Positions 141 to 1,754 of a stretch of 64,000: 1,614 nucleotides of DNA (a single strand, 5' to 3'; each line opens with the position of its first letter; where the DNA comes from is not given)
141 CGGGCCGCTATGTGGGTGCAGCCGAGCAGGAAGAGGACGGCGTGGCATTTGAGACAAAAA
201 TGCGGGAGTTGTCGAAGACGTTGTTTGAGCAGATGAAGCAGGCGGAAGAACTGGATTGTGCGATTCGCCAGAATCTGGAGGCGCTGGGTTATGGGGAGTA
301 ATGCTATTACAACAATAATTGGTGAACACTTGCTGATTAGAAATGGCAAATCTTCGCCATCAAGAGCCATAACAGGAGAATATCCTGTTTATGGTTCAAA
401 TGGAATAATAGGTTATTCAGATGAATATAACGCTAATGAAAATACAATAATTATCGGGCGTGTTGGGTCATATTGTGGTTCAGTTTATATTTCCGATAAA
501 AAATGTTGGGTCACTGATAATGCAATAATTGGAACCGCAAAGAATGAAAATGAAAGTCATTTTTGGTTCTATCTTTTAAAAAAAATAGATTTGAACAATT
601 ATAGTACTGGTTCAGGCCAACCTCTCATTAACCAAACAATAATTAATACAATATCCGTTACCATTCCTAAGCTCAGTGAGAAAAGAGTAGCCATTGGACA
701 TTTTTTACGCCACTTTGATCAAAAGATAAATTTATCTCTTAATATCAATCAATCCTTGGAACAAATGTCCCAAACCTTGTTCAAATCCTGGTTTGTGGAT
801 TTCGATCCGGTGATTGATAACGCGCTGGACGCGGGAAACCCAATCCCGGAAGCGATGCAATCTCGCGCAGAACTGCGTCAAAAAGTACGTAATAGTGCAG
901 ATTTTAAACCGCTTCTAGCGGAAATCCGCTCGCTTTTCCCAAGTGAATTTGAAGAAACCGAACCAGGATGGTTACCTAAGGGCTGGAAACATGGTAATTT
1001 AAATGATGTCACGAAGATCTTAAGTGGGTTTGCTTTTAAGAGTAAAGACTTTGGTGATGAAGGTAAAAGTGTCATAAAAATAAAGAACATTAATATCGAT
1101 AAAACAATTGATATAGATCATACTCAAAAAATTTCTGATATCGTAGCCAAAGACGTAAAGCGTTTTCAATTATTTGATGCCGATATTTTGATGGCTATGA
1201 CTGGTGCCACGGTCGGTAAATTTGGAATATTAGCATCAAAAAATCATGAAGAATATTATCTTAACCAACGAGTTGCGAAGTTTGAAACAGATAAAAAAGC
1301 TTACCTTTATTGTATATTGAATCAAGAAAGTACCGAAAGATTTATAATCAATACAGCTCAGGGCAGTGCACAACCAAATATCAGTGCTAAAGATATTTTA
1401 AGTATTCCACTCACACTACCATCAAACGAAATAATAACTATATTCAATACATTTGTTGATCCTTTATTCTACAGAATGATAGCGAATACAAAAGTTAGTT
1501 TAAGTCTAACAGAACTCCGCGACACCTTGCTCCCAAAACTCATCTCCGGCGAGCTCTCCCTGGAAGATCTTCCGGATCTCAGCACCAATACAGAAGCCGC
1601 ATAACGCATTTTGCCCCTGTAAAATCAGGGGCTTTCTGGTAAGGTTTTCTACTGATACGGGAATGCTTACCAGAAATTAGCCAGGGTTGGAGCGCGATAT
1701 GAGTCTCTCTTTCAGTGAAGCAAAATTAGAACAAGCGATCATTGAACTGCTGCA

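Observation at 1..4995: Type I R-M system with hsdM-hsdS-hsdR gene order in the immigration-control region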

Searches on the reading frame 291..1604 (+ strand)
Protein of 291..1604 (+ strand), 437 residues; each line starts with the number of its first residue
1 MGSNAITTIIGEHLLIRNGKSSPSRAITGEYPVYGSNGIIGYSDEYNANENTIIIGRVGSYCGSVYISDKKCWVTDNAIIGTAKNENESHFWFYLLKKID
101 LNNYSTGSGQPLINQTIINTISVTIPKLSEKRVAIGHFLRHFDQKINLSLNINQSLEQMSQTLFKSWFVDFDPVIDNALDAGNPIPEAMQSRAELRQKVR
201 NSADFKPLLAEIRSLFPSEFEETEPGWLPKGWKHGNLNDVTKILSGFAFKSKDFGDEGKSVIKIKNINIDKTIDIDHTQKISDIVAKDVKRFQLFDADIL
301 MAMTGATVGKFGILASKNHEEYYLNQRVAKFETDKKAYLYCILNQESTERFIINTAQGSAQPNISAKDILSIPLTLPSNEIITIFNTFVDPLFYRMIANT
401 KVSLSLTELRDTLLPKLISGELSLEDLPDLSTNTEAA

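Call 7: search_protein_families(proteins=[window:291-1604:+], library=ncbifam)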
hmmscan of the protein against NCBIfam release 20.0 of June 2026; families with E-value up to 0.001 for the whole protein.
window:291-1604:+ (437 aa): 2 families
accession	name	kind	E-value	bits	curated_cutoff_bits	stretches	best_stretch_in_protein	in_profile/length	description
NF047740.1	antiphage_MADS5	equivalog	2.8e-13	49.5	400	1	230-383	270-429/461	methylation-associated defense system restriction endonuclease subunit S MAD5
NF007278.0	PRK09737.1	equivalog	7.5e-11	41.5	662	1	229-378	218-371/461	type I restriction-modification system specificity subunit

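Call 51: list_cluster_members(proteins=[L004:5602-6906:+, window:291-1604:+, L001:7682-9301:+, L014:3586-4905:+])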
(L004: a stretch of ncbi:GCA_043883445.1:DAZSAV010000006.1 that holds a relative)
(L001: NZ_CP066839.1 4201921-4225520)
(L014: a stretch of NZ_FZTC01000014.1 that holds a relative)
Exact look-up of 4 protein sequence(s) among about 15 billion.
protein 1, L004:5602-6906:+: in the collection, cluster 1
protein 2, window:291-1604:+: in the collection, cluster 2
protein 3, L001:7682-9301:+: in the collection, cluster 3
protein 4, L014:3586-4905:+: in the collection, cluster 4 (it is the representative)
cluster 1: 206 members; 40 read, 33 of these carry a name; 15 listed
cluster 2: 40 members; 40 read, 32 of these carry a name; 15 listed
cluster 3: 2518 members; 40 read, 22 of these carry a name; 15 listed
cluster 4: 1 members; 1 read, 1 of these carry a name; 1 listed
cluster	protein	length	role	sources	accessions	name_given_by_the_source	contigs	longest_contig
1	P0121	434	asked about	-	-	type I restriction-modification protein specificity subunit [Salmonella enterica subsp. ... | Type I restriction-modification protein specificity subunit n=125 Tax=Salmonella ... | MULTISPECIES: type I restriction-modification protein specificity subunit [Salmonella]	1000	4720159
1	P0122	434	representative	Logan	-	-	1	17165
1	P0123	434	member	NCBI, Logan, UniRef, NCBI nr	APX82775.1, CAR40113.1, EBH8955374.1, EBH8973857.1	type I restriction-modification protein specificity subunit [Salmonella enterica subsp. ... | Type I restriction-modification system specificity subunit n=2 Tax=Salmonella gallinarum ... | type I restriction-modification protein specificity subunit [Salmonella enterica]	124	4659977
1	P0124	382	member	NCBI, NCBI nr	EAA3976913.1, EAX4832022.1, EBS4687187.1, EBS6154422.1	restriction endonuclease subunit S, partial [Salmonella enterica subsp. enterica serovar ... | restriction endonuclease subunit S [Salmonella enterica subsp. enterica serovar ...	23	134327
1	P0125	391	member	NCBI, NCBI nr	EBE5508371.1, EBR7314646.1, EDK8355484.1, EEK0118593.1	restriction endonuclease subunit S, partial [Salmonella enterica subsp. enterica serovar ... | restriction endonuclease subunit S [Salmonella enterica]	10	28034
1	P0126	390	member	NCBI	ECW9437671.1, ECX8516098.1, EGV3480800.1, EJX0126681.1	TPA: restriction endonuclease subunit S, partial [Salmonella enterica]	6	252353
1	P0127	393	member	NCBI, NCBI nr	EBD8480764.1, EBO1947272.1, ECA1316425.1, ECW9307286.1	restriction endonuclease subunit S, partial [Salmonella enterica subsp. enterica serovar ... | restriction endonuclease subunit S [Salmonella enterica]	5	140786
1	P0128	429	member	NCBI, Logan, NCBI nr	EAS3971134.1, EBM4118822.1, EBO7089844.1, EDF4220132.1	restriction endonuclease subunit S [Salmonella enterica]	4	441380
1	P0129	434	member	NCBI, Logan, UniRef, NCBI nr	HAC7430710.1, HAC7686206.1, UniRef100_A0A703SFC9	TPA_asm: restriction endonuclease subunit S [Salmonella enterica] | Restriction endonuclease subunit S n=1 Tax=Salmonella enterica TaxID=28901 ... | restriction endonuclease subunit S [Salmonella enterica]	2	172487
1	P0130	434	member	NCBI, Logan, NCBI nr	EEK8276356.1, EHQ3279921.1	restriction endonuclease subunit S [Salmonella enterica] | restriction endonuclease subunit S [Salmonella enterica subsp. enterica serovar ...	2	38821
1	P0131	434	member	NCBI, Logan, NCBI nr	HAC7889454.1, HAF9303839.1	TPA_asm: restriction endonuclease subunit S [Salmonella enterica] | restriction endonuclease subunit S [Salmonella enterica]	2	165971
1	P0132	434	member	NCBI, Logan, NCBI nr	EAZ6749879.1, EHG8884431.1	restriction endonuclease subunit S [Salmonella enterica subsp. enterica serovar ... | restriction endonuclease subunit S [Salmonella enterica]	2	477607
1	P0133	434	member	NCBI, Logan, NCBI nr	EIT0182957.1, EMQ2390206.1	restriction endonuclease subunit S [Salmonella enterica]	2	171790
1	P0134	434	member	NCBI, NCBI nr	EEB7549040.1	restriction endonuclease subunit S [Salmonella enterica subsp. enterica serovar ...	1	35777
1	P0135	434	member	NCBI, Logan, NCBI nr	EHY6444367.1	restriction endonuclease subunit S [Salmonella enterica subsp. enterica serovar ...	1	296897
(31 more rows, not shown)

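Call 66: search_solved_structures(query=window:291-1604:+, max_evalue=0.01)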
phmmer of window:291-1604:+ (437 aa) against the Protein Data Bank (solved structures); distinct sequences matched with E-value up to 0.01: 2.
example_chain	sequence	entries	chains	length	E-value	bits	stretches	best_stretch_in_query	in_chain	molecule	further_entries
7eew_A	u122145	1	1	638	1.2e-18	70.4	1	27-138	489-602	Type I restriction-modification system methyltransferase subunit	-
7vru_C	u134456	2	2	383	2.6e-07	33.1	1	253-405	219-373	Site-specific DNA recognition subunit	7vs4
